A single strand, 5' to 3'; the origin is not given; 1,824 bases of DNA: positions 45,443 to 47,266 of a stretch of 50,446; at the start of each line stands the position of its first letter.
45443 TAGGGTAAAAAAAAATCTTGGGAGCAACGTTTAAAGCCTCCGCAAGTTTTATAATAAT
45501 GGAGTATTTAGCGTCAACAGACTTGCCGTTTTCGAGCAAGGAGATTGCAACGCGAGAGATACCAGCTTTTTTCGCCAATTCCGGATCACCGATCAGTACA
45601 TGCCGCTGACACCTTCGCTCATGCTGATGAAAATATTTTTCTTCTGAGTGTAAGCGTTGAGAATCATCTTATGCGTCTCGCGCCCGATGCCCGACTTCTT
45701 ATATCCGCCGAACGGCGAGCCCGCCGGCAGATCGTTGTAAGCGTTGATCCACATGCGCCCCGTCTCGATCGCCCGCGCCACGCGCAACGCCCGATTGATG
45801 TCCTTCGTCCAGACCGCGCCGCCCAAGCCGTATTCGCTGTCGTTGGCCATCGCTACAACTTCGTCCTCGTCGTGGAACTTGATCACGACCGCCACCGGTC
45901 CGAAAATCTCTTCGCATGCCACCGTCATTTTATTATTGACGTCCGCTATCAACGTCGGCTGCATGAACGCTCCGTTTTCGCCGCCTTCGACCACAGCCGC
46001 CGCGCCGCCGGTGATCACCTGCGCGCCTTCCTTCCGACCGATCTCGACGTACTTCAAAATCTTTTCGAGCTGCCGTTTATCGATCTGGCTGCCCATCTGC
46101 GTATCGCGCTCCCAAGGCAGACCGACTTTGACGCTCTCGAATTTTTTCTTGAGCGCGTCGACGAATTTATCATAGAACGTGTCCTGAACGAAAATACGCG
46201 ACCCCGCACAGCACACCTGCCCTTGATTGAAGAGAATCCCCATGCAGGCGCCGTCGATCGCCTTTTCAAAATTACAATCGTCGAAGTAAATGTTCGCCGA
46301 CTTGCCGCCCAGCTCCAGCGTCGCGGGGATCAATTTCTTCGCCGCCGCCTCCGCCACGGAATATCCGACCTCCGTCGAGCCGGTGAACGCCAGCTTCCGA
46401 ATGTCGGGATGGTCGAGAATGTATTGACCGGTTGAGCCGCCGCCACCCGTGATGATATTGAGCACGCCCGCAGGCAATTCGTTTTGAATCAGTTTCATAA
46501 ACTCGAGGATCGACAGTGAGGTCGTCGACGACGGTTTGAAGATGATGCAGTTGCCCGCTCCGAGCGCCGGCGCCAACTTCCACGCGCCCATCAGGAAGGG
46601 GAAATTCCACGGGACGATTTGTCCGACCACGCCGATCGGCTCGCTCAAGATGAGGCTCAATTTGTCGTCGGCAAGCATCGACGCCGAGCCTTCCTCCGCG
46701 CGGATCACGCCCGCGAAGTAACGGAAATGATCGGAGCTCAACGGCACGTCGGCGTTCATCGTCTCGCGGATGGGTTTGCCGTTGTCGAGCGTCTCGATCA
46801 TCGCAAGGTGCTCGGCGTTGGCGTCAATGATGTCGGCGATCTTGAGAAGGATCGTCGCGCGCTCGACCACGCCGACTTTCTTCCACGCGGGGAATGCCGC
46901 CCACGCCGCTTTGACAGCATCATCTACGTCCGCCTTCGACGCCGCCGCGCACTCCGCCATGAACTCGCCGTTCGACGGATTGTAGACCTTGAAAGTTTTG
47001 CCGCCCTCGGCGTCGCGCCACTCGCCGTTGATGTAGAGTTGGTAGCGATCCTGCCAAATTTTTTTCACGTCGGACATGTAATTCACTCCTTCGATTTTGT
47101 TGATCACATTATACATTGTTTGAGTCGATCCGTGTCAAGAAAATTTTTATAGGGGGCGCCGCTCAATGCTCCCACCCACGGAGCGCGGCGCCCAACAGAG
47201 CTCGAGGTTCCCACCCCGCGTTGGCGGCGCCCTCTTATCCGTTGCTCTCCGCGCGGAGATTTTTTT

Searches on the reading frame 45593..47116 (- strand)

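Call 16: search_protein_families(library=pfam, proteins=[window:45593-47116:-], max_evalue=0.001)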
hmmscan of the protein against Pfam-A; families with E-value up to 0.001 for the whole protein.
window:45593-47116:- (507 aa): 2 families
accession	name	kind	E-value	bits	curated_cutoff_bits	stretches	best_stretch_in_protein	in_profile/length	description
PF00171.27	Aldedh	-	2.9e-173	577.1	23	1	33-495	1-461/461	Aldehyde dehydrogenase family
PF05893.19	LuxC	-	0.00012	21.6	21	1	156-360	84-294/401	Acyl-CoA reductase (LuxC)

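Call 67: search_protein_families(library=pfam, proteins=[L020:10001-11335:+], max_evalue=5)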
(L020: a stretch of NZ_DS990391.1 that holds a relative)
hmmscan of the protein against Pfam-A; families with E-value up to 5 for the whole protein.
L020:10001-11335:+ (444 aa): 1 family
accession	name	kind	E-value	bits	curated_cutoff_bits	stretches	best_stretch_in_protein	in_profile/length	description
PF09362.15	DUF1996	-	0.021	15.3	27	1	324-439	86-176/237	Domain of unknown function (DUF1996)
